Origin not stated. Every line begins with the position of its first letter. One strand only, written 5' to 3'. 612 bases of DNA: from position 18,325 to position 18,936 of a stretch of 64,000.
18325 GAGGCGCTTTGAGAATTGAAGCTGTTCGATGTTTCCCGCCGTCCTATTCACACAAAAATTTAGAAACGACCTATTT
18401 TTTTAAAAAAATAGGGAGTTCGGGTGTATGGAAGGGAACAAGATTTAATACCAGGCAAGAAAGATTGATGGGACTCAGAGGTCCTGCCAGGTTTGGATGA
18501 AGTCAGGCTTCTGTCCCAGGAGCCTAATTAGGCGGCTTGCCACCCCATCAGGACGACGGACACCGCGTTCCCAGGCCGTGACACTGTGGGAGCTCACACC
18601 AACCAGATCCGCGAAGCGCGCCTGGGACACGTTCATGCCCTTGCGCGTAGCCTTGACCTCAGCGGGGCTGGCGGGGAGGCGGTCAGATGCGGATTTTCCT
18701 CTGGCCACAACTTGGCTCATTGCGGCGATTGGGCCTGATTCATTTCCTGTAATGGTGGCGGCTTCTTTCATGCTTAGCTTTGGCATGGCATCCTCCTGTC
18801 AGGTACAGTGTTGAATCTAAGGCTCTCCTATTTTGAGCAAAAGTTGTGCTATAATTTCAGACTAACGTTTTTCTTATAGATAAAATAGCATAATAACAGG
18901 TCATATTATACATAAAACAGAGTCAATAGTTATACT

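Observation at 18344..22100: ~3.8 kb low-GC accessory island inserted between copA and the OprB porin gene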

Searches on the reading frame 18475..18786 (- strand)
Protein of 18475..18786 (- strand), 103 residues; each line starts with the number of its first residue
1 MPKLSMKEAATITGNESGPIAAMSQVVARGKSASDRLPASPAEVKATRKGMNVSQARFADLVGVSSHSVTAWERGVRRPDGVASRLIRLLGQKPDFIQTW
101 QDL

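Call 4: search_protein_families(library=pfam, proteins=[window:18475-18786:-], max_evalue=0.1)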
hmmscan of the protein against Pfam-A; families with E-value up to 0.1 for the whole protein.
window:18475-18786:- (103 aa): 5 families
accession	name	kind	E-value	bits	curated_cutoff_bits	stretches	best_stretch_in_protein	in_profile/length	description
PF01381.28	HTH_3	-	1.7e-06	28.4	23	1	44-81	1-38/55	Helix-turn-helix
PF13560.12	HTH_31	-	6.8e-06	26.7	27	1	43-94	5-58/64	Helix-turn-helix domain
PF15731.11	MqsA_antitoxin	-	1.7e-05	25.3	30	1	38-98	68-128/131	Antitoxin component of bacterial toxin-antitoxin system, MqsA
PF12844.13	HTH_19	-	0.0032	17.8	30.2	1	44-90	4-48/64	Helix-turn-helix domain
PF05344.16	DUF746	-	0.07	13.6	26.9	0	52-78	12-38/64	Domain of Unknown Function (DUF746)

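Call 6: search_protein_families(library=ncbifam, proteins=[window:18475-18786:-], max_evalue=1)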
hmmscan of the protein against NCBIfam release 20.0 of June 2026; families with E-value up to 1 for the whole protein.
window:18475-18786:- (103 aa): 13 families
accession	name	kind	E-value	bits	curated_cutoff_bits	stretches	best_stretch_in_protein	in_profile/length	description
TIGR03830.1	CxxCG_CxxCG_HTH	subfamily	2.6e-10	40.2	61.8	1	39-99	65-125/127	type II TA system antitoxin MqsA family protein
NF041265.1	NadS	equivalog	2.6e-09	37.2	60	1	42-98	33-89/94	NadS family protein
NF007257.0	PRK09706.1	subfamily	5.9e-06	26.1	101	1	44-82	10-48/135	transcriptional repressor DicA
TIGR03070.1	couple_hipB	subfamily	9.5e-06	25.5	71.65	1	43-77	6-40/58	type II toxin-antitoxin system Y4mF family antitoxin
NF007481.0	PRK10072.1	equivalog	1.8e-05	25.1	110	1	36-95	30-89/96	HTH-type transcriptional regulator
NF040522.1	VC1465_fam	subfamily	2.7e-05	24.2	70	1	45-102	2-60/111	VC1465 family Xer recombination activation factor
NF041951.1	phage_RstR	subfamily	9.7e-05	22.6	80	1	43-80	6-43/108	RstR family transcriptional repressor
NF047542.1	telomere_Tap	equivalog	0.00022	20.1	600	1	33-82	12-60/695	telomere-associated protein Tap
NF041575.1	antitoxPezA_Strep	equivalog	0.0028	17.6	290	1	43-93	5-52/158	type II toxin-antitoxin system antitoxin PezA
NF001951.0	PRK00733.1-2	equivalog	0.12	10.9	859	1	12-66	435-488/691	sodium-translocating pyrophosphatase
NF007282.0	PRK09744.1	subfamily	0.15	12.4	130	1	54-87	12-43/75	DNA-binding transcriptional regulator DicC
NF003162.0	PRK04140.1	equivalog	0.15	11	263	1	44-77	131-164/317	transcriptional regulator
NF001953.0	PRK00733.2-1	equivalog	0.15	10.4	783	1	6-65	439-497/697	sodium-translocating pyrophosphatase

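Call 7: search_protein_families(library=padloc, proteins=[window:18475-18786:-], max_evalue=1)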
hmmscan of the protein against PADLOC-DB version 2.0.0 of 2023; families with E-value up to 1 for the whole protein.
window:18475-18786:- (103 aa): 10 families
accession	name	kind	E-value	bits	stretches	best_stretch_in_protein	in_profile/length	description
PDLC03952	RmrA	-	1.1e-06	25.7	1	27-90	10-74/395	-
PDLC03669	Control_protein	-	3.4e-05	22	1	41-87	11-57/96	control protein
PDLC03951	RmrA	-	6.2e-05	20.1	1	42-88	11-58/400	-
PDLC03949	RmrA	-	7.8e-05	19.7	1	41-98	4-62/363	-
PDLC03956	RmrA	-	0.0087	13.1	1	43-96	15-67/399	-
PDLC03955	RmrA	-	0.012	12.8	1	29-91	10-73/371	-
PDLC03947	RmrA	-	0.021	11.7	1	40-81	12-53/383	-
PDLC02926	HTH_VI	-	0.025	12.8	1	44-79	6-41/92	-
PDLC03948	RmrA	-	0.026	11.4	1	45-81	14-50/397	-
PDLC04133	mad1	-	0.041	12.2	1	49-74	2-27/60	mads_1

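Call 22: search_protein_families(library=phrogs, proteins=[window:18475-18786:-], max_evalue=1)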
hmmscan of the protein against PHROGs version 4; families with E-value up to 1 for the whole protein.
window:18475-18786:- (103 aa): 29 families (the best 25 are shown)
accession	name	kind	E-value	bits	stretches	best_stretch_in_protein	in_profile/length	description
phrog_2104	-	unknown function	2.2e-16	60.9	1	35-99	35-99/103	-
phrog_8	-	transcription regulation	3.3e-06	27.8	1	34-99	163-217/346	transcriptional regulator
phrog_6962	-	unknown function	1.8e-05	25.9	1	43-79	5-41/73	-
phrog_2439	-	transcription regulation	1.9e-05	24.7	1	36-97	4-66/367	transcriptional regulator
phrog_2328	-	transcription regulation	2.7e-05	25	1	45-83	21-60/128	transcriptional repressor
phrog_4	-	transcription regulation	0.00024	21.2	1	44-100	141-194/400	transcriptional repressor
phrog_8898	-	unknown function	0.00029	21.5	1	42-78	4-39/70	-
phrog_5119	-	unknown function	0.00041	21.2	1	41-89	55-103/152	-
phrog_7950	-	transcription regulation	0.00048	21.1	1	40-89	8-60/68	transcriptional repressor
phrog_14076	-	transcription regulation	0.0012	20.4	1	36-89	10-66/86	transcriptional regulator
phrog_35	-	transcription regulation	0.002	19.2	1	53-82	87-115/181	transcriptional repressor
phrog_5823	-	transcription regulation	0.0076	16.4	1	43-82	10-49/404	transcriptional regulator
phrog_38149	-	unknown function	0.0092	16.9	1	42-94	11-61/190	-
phrog_3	-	transcription regulation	0.0093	16.8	1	43-97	92-145/430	transcriptional repressor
phrog_57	-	head and packaging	0.01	16.7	1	45-74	5-34/199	terminase small subunit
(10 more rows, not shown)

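Call 69: list_cluster_members(proteins=[window:18475-18786:-, window:19010-19354:-, window:20368-20823:-, window:21280-21633:+, window:21787-21963:+, window:21748-21963:+, window:22145-23485:+, window:15995-18343:+])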
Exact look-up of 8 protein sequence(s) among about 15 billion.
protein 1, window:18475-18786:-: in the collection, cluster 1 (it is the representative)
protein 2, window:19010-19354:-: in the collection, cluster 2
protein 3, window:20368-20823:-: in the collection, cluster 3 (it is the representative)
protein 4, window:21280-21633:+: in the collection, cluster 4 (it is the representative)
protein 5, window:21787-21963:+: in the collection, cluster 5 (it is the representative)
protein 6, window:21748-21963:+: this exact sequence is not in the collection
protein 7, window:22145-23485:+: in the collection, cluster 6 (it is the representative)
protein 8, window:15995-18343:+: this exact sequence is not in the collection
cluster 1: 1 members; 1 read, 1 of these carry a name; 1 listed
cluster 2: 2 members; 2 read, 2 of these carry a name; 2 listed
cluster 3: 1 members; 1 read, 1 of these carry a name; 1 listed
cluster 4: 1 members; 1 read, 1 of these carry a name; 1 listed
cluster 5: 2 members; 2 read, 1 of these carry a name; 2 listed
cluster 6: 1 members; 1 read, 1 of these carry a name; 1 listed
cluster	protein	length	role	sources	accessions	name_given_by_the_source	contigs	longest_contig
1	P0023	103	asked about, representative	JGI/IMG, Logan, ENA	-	putative transcriptional regulator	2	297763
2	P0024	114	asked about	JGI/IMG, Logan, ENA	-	hypothetical protein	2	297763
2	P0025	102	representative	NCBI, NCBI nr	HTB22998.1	MAG TPA: hypothetical protein VK914_09850 [bacterium] | hypothetical protein [bacterium]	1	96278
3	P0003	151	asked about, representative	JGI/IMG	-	hypothetical protein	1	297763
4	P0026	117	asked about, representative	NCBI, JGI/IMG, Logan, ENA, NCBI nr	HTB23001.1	MAG TPA: helix-turn-helix transcriptional regulator [bacterium] | DNA-binding XRE family transcriptional regulator | helix-turn-helix transcriptional regulator [bacterium]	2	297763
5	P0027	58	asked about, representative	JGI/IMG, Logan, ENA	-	hypothetical protein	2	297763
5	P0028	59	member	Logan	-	-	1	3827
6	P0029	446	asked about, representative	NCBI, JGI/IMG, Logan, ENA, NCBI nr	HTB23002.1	MAG TPA: carbohydrate porin [bacterium] | high affinity Mn2+ porin | carbohydrate porin [bacterium]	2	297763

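Call 70: find_encoding_contigs(protein=P0028, flank=5000, max_places=5)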
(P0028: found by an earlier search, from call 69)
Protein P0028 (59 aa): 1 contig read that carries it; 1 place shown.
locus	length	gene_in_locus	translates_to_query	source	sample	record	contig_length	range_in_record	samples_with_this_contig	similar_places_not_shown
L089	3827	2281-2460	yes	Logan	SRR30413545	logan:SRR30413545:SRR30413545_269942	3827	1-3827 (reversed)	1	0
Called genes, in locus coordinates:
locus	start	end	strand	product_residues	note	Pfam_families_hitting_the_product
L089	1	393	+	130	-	?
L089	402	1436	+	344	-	-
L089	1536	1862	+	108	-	-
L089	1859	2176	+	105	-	-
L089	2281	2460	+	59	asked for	-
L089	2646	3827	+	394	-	?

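Call 72: search_protein_families(library=pfam, proteins=[L089:1-393:+, L089:402-1436:+, L089:1536-1862:+, L089:1859-2176:+], max_evalue=0.1)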
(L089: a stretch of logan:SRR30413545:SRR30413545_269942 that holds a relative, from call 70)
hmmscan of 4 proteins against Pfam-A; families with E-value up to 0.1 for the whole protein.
L089:1-393:+ (130 aa): 0 families

L089:402-1436:+ (344 aa): 1 family
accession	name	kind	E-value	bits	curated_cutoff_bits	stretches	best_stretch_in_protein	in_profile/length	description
PF21494.3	PKC_C2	-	0.096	13.3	18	0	155-214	33-91/109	Protein kinase C delta/epsilon/eta/theta, C2 domain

L089:1536-1862:+ (108 aa): 0 families

L089:1859-2176:+ (105 aa): 1 family
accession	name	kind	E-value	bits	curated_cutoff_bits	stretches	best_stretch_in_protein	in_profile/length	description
PF08681.18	TacA1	-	0.0017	18.7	21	1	7-49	4-46/80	Antitoxin TacA 1-like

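Call 74: search_dna_similar(query=window:18475-18786:-, collection=plasmids, mode=protein, max_rows=15)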
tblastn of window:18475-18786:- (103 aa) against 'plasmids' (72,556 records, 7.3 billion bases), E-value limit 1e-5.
Records with a match: 206; places in all: 221; records where one place covers at least 80% of the query: 1.
Best place of each record, by identity: <60% 206.
By first word of the organism name: Acinetobacter 53; Klebsiella 53; Pseudomonas 14; Moraxella 14; Salmonella 13; Citrobacter 12; Escherichia 9; Serratia 7; Enterobacter 4; Raoultella 3; and 17 more.
By predicted mobility (MOB-suite, as given by PLSDB): mobilizable 122; non-mobilizable 55; conjugative 29.
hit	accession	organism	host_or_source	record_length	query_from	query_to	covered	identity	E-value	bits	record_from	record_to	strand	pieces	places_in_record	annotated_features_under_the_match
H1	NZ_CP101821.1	Planococcus maritimus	cell culture,water sediments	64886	40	101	60%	43.5%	8e-9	58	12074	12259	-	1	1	helix-turn-helix domain-containing protein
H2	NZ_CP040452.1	Halomonas sp. PA16-9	-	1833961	29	97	67%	39.1%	6e-6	50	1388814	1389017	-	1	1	none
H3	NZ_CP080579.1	Acinetobacter lwoffii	cell culture,permafrost, Kolyma lowland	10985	1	98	95%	26.7%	7e-6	50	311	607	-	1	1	helix-turn-helix domain-containing protein | transcriptional regulator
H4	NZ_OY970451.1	Pantoea sp. Nvir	-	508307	43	98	54%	46.4%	3e-8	56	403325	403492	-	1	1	nadS: NadS family protein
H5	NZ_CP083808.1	Pantoea agglomerans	Eucalyptus grandis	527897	43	98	54%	46.4%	3e-8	56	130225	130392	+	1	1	nadS: NadS family protein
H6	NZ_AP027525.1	Escherichia coli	Homo sapiens,whole organism,feces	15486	43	101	57%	44.1%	2e-6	51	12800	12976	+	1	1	nadS: NadS family protein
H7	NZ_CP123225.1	Pseudomonas amygdali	Aesculus hippocastanum,cell culture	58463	19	98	78%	32.5%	6e-7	52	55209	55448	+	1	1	none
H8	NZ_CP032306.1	Salmonella enterica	Plant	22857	43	99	55%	45.6%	9e-7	52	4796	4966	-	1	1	nadS: NadS family protein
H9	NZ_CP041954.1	Klebsiella pneumoniae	Homo sapiens,urine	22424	43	99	55%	45.6%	1e-6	52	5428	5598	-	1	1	nadS: NadS family protein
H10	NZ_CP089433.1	Klebsiella pneumoniae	Homo sapiens,catheter tip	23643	43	99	55%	45.6%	1e-6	52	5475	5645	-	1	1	nadS: NadS family protein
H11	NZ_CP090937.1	Klebsiella pneumoniae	-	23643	43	99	55%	45.6%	1e-6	52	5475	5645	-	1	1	nadS: NadS family protein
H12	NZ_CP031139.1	Escherichia coli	human,biological fluid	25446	43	99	55%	45.6%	1e-6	52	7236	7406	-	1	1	nadS: NadS family protein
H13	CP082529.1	Salmonella enterica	ground turkey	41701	43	99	55%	45.6%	1e-6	52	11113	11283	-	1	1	helix-turn-helix domain-containing protein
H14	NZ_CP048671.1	Acinetobacter sp. YH12138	Pig,feces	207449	30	98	67%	37.7%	1e-8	57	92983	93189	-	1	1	helix-turn-helix domain-containing protein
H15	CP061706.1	Acinetobacter baumannii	paper pulp mill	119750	30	98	67%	37.7%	2e-8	57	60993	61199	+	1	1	helix-turn-helix domain-containing protein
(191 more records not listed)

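Call 75: get_annotated_region(hit=H3, flank=1500)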
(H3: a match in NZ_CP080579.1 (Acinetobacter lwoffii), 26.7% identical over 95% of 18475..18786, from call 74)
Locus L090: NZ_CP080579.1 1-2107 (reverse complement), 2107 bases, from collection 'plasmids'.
description: Acinetobacter lwoffii strain VS15 plasmid pALWVS1.3, complete sequence
organism: Acinetobacter lwoffii (NCBI taxid 28090)
taxonomy: Bacteria; Pseudomonadota; Gammaproteobacteria; Moraxellales; Moraxellaceae; Acinetobacter; Acinetobacter lwoffii
host: -; source: cell culture,permafrost, Kolyma lowland; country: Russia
typing (MOB-suite, as given by PLSDB): mobilizable; relaxase MOBQ
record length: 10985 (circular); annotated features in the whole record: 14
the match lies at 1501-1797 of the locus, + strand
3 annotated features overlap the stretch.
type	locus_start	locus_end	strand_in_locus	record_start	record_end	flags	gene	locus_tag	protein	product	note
CDS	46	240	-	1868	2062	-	-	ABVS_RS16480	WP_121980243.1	hypothetical protein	-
CDS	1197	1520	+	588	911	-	-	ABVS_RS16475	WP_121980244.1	transcriptional regulator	-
CDS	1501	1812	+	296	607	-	-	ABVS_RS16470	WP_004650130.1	helix-turn-helix domain-containing protein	-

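Call 76: get_annotated_region(hit=H6, flank=1500)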
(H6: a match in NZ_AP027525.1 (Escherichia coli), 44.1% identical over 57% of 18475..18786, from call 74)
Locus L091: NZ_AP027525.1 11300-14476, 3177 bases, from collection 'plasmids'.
description: Escherichia coli strain LR-33 plasmid pLR-33_2, complete sequence
organism: Escherichia coli (NCBI taxid 562)
taxonomy: Bacteria; Pseudomonadota; Gammaproteobacteria; Enterobacterales; Enterobacteriaceae; Escherichia; Escherichia coli
host: -; source: Homo sapiens,whole organism,feces; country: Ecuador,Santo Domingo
typing (MOB-suite, as given by PLSDB): non-mobilizable
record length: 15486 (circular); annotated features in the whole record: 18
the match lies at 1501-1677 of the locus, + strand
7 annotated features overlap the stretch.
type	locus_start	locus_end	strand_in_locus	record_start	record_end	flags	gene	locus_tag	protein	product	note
CDS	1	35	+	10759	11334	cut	-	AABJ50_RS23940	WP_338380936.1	hypothetical protein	-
CDS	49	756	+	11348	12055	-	-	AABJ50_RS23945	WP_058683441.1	hypothetical protein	-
CDS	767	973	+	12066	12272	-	-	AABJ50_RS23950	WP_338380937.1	hypothetical protein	-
CDS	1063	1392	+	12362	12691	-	-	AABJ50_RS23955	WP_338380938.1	type II toxin-antitoxin system RelE/ParE family toxin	-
CDS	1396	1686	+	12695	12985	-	nadS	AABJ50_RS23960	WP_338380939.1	NadS family protein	-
CDS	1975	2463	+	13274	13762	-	-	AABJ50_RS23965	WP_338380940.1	hypothetical protein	-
CDS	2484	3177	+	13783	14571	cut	-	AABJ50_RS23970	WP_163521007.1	N-6 DNA methylase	GO:0006306 - DNA methylation [Evidence IEA]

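Call 77: get_annotated_region(hit=H14, flank=1500)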
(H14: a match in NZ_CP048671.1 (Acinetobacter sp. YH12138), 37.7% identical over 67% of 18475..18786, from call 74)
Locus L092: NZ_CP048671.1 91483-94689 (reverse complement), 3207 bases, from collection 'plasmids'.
description: Acinetobacter sp. YH12138 strain YH12138_T plasmid pYH12138-1, complete sequence
organism: Acinetobacter sp. YH12138 (NCBI taxid 2601122)
taxonomy: Bacteria; Pseudomonadota; Gammaproteobacteria; Moraxellales; Moraxellaceae; Acinetobacter; Acinetobacter sp. YH12138
host: -; source: Pig,feces; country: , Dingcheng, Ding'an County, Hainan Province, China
typing (MOB-suite, as given by PLSDB): mobilizable; relaxase MOBP,MOBP
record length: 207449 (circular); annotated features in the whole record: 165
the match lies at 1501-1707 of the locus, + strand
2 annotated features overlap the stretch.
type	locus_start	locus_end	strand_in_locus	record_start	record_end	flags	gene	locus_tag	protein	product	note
CDS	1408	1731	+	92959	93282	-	-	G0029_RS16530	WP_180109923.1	helix-turn-helix domain-containing protein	-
CDS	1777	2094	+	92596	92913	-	-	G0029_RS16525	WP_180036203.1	hypothetical protein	-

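Call 81: get_annotated_region(hit=H4, flank=700)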
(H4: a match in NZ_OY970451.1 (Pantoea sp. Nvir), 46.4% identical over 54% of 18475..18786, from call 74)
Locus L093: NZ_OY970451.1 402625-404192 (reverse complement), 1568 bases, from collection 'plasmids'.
description: Pantoea sp. Nvir isolate PANNVG plasmid 2
organism: Pantoea sp. Nvir (NCBI taxid 2576760)
taxonomy: Bacteria; Pseudomonadota; Gammaproteobacteria; Enterobacterales; Erwiniaceae; Pantoea; Pantoea sp. Nvir
host: -; source: -; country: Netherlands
typing (MOB-suite, as given by PLSDB): non-mobilizable; replicon ColRNAI_rep_cluster_1857,rep_cluster_1232
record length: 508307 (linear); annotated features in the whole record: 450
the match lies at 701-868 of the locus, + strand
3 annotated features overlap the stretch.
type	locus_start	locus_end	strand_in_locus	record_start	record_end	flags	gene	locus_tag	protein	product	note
CDS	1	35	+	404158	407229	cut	-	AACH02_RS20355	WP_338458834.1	efflux RND transporter permease subunit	-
CDS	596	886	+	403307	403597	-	nadS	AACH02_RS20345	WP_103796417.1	NadS family protein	-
CDS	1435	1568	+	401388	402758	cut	purB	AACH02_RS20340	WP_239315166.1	adenylosuccinate lyase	GO:0009152 - purine ribonucleotide biosynthetic process [Evidence IEA]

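Call 82: get_annotated_region(hit=H8, flank=700)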
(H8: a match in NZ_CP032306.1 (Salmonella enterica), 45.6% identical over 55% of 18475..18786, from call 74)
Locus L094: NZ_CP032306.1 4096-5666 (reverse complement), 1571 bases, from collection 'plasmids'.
description: Salmonella enterica subsp. enterica serovar Braenderup strain FORC93 plasmid unnamed2, complete sequence
organism: Salmonella enterica (NCBI taxid 149391)
taxonomy: Bacteria; Pseudomonadota; Gammaproteobacteria; Enterobacterales; Enterobacteriaceae; Salmonella; Salmonella enterica
host: -; source: Plant; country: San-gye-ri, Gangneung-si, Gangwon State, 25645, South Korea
typing (MOB-suite, as given by PLSDB): non-mobilizable
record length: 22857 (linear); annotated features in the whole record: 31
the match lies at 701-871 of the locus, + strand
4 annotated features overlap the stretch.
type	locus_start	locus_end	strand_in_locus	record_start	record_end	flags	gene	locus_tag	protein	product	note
CDS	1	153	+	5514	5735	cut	-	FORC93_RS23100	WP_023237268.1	hypothetical protein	-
CDS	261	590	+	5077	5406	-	-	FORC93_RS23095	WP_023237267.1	hypothetical protein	-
CDS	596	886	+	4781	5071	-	nadS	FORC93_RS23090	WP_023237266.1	NadS family protein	-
CDS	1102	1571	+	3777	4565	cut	-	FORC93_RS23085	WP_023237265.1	N-6 DNA methylase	GO:0006306 - DNA methylation [Evidence IEA]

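Call 83: get_annotated_region(hit=H1, flank=700)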
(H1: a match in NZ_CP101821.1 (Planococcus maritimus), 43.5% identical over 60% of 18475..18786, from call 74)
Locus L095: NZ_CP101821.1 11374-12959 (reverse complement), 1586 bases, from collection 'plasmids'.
description: Planococcus maritimus strain KRIBB-KS-1 plasmid pKRIBB-KS-1-2, complete sequence
organism: Planococcus maritimus (NCBI taxid 192421)
taxonomy: Bacteria; Bacillota; Bacilli; Bacillales; Planococcaceae; Planococcus; Planococcus maritimus
host: -; source: cell culture,water sediments; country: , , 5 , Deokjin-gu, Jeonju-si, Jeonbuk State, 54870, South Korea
typing (MOB-suite, as given by PLSDB): non-mobilizable
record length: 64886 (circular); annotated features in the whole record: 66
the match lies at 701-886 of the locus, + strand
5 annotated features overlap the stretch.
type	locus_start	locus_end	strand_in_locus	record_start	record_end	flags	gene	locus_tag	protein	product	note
CDS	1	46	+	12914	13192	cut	-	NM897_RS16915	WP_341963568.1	AbrB/MazE/SpoVT family DNA-binding domain-containing protein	-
CDS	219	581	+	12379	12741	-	-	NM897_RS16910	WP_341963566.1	type II toxin-antitoxin system RelE/ParE family toxin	-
CDS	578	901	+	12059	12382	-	-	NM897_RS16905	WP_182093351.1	helix-turn-helix domain-containing protein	-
CDS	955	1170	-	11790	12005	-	-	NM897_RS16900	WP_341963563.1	hypothetical protein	-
CDS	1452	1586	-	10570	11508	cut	-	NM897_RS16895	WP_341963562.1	hypothetical protein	-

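Call 84: get_annotated_region(hit=H7, flank=700)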
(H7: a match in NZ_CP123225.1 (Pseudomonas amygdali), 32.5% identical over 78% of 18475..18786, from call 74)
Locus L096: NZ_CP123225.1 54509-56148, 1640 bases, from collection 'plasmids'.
description: Pseudomonas amygdali pv. aesculi strain 2250 plasmid pPae2250D, complete sequence
organism: Pseudomonas amygdali (NCBI taxid 251722)
taxonomy: Bacteria; Pseudomonadota; Gammaproteobacteria; Pseudomonadales; Pseudomonadaceae; Pseudomonas; Pseudomonas amygdali
host: -; source: Aesculus hippocastanum,cell culture; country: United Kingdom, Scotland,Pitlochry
typing (MOB-suite, as given by PLSDB): conjugative; replicon rep_cluster_283; relaxase MOBP,MOBP; mating-pair formation MPF_I
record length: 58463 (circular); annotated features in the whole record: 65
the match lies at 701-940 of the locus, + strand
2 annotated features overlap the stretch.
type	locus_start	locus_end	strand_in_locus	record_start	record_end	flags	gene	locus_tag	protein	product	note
CDS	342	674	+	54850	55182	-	-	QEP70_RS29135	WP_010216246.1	type II toxin-antitoxin system RelE/ParE family toxin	-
CDS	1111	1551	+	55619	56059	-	-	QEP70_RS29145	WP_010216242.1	TrfB-related DNA-binding protein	-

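Call 90: search_solved_structures(query=window:18475-18786:-, max_evalue=0.01)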
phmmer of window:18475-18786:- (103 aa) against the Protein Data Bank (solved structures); distinct sequences matched with E-value up to 0.01: 8.
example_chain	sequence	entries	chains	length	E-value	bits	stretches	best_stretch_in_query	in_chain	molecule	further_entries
9tv9_A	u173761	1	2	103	3.2e-06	30.7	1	36-97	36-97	Antitoxin HigA-2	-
5jaa_A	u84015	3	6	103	8.2e-06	29.4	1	36-97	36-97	Antitoxin igA-2 | Antitoxin HigA-2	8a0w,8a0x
5j9i_A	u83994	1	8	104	8.4e-06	29.4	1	36-97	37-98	Antitoxin igA-2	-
3jxb_C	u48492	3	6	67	0.00012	25.7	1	43-97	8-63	Repressor protein C2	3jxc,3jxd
2r1j_L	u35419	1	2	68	0.00012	25.7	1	43-97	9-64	Repressor protein C2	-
1adr_A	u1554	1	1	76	0.00016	25.3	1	43-97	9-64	P22 C2 REPRESSOR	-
4yba_A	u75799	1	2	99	0.0022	21.7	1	40-98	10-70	Regulatory protein C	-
9vt3_A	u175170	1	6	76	0.0095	19.6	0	37-79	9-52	Aca3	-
